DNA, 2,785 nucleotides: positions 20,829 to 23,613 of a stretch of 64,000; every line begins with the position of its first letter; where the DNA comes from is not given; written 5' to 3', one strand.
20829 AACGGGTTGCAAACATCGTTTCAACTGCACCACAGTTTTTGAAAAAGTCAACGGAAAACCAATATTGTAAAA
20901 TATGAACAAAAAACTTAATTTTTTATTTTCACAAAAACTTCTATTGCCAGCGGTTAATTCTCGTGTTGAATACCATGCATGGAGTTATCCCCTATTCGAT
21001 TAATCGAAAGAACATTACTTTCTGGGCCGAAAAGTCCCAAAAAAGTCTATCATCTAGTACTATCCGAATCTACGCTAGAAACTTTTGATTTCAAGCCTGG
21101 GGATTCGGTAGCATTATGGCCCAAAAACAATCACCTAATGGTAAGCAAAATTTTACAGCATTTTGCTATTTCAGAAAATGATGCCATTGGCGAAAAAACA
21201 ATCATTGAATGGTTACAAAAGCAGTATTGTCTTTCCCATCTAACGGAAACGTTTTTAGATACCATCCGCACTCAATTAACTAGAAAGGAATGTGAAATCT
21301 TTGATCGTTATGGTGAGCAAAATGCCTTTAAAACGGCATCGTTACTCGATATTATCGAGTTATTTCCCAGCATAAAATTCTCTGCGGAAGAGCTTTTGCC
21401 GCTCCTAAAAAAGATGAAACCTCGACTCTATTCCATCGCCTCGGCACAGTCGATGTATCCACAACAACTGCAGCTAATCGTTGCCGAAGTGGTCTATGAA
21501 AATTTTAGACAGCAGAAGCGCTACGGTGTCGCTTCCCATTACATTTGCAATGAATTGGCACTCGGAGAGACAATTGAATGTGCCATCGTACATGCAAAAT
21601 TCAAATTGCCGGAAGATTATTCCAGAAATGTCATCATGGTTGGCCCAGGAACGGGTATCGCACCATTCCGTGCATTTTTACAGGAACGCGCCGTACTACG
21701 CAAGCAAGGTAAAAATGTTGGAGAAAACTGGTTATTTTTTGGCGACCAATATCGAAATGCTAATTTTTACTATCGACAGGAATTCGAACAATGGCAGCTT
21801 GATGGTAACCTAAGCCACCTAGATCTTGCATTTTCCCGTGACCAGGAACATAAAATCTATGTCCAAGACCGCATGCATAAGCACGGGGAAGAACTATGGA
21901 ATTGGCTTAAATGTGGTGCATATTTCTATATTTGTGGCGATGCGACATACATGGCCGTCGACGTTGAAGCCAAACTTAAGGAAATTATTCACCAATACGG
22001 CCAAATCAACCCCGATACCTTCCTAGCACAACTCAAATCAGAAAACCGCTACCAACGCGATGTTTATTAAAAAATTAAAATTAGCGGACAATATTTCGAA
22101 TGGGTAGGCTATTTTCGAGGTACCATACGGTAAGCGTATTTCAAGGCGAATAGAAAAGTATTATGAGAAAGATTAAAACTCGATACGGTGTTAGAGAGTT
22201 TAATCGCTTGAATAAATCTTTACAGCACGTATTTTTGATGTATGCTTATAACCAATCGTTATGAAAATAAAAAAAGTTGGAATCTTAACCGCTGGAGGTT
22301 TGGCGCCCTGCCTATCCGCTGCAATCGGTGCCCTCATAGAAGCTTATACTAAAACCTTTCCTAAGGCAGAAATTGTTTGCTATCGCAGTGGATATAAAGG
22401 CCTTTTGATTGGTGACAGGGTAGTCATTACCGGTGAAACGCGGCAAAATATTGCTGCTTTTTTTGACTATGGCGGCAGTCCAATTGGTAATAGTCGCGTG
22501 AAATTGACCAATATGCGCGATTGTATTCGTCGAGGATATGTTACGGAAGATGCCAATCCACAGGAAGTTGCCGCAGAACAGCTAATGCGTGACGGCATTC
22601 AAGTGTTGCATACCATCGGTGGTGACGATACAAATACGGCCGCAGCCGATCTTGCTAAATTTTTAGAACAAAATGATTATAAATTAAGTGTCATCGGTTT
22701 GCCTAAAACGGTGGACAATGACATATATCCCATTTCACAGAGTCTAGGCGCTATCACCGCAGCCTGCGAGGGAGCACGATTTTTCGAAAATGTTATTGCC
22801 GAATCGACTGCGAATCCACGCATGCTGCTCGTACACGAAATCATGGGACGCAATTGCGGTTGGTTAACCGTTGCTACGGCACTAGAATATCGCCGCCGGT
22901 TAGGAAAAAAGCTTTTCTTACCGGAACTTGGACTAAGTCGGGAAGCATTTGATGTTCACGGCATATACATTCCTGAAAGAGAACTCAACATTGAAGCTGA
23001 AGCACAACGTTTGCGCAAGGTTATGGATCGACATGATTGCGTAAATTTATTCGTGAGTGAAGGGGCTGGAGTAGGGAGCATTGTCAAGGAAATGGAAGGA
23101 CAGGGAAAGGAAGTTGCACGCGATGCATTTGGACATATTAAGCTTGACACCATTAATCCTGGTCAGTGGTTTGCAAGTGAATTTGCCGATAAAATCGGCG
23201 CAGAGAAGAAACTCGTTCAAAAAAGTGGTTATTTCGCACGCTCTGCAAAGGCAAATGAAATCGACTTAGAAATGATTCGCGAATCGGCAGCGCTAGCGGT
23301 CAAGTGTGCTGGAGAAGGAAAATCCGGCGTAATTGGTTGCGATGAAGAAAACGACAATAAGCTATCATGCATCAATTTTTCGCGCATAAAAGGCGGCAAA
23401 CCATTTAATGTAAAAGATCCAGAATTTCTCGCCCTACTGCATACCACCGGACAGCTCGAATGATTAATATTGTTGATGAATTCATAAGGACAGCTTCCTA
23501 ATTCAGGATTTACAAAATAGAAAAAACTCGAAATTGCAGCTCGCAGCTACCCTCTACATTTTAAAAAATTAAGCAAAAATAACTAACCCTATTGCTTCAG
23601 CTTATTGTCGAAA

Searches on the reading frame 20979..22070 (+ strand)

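Call 20: search_protein_families(library=ncbifam, proteins=[window:20979-22070:+], max_evalue=0.00001)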
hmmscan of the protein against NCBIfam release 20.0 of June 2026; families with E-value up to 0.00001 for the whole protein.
window:20979-22070:+ (363 aa): 7 families
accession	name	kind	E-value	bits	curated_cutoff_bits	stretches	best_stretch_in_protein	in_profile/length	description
NF004859.0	PRK06214.1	equivalog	2.5e-103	346.6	432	1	7-363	181-539/539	sulfite reductase subunit alpha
TIGR01931.1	cysJ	equivalog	1.7e-97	327.4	668.15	1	10-363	241-597/597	assimilatory sulfite reductase (NADPH) flavoprotein subunit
NF008197.0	PRK10953.1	equivalog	1.7e-78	264.4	838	1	14-363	249-601/601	NADPH-dependent assimilatory sulfite reductase flavoprotein subunit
NF058510.1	bifunc_CpcD_PetH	exception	3.6e-29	101.7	635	1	144-363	176-405/405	bifunctional rod-capping linker CpcD/ferredoxin--NADP reductase PetH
NF045929.1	FNRPetHCyano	equivalog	8.6e-28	97.2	600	1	145-363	181-411/411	ferredoxin--NADP reductase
TIGR03224.1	benzo_boxA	equivalog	9.9e-22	77.4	459.2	1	149-363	199-411/411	benzoyl-CoA 2,3-epoxidase subunit BoxA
NF009805.0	PRK13289.1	equivalog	3.3e-07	29.6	432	1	178-339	228-383/399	NO-inducible flavohemoprotein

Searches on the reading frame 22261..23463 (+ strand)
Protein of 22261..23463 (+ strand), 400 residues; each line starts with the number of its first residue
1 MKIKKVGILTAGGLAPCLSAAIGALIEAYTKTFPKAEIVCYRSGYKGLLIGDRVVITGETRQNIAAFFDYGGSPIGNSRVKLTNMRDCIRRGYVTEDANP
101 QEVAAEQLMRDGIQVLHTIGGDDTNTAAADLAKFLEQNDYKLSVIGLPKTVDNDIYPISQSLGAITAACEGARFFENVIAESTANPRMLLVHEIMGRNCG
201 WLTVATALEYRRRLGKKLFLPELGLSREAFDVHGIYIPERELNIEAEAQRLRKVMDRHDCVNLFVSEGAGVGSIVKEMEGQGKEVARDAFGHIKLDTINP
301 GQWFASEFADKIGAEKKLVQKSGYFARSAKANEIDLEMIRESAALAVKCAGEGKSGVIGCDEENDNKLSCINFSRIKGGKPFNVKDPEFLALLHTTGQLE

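Call 20: search_protein_families(library=ncbifam, proteins=[window:22261-23463:+], max_evalue=0.00001)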
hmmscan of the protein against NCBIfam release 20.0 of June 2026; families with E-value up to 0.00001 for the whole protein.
window:22261-23463:+ (400 aa): 11 families
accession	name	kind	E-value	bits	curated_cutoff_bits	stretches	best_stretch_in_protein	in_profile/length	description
NF005121.0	PRK06555.1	equivalog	1.3e-192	640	395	1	1-398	1-398/404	pyrophosphate--fructose-6-phosphate 1-phosphotransferase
NF010675.0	PRK14072.1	subfamily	2.2e-36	125.5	273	1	3-359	3-333/416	diphosphate--fructose-6-phosphate 1-phosphotransferase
NF005301.0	PRK06830.1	equivalog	3e-34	118.3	400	1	5-398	83-438/445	ATP-dependent 6-phosphofructokinase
TIGR02483.1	PFK_mixed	subfamily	9.8e-34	116.9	430.55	1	5-363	1-313/325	phosphofructokinase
NF002872.1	PRK03202.1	subfamily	5.5e-31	107.7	253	1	4-208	1-182/323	ATP-dependent 6-phosphofructokinase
NF041103.1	PFKA_PPi_Ttgales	equivalog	4.9e-26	91.7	550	1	6-376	1-346/407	diphosphate--fructose-6-phosphate 1-phosphotransferase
TIGR02482.1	PFKA_ATP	equivalog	3.6e-21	75.5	371.35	1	5-208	1-181/301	6-phosphofructokinase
NF005482.0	PRK07085.1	subfamily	9.8e-18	64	446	1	3-209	73-266/558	diphosphate--fructose-6-phosphate 1-phosphotransferase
TIGR02478.1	6PF1K_euk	equivalog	1.1e-17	63.6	708.4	1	4-209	1-207/744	6-phosphofructokinase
NF010674.0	PRK14071.1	equivalog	7.9e-17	61.2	544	1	2-335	3-295/360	ATP-dependent 6-phosphofructokinase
TIGR02477.1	PFKA_PPi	equivalog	9.7e-17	60.6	587.95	1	4-209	68-260/539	diphosphate--fructose-6-phosphate 1-phosphotransferase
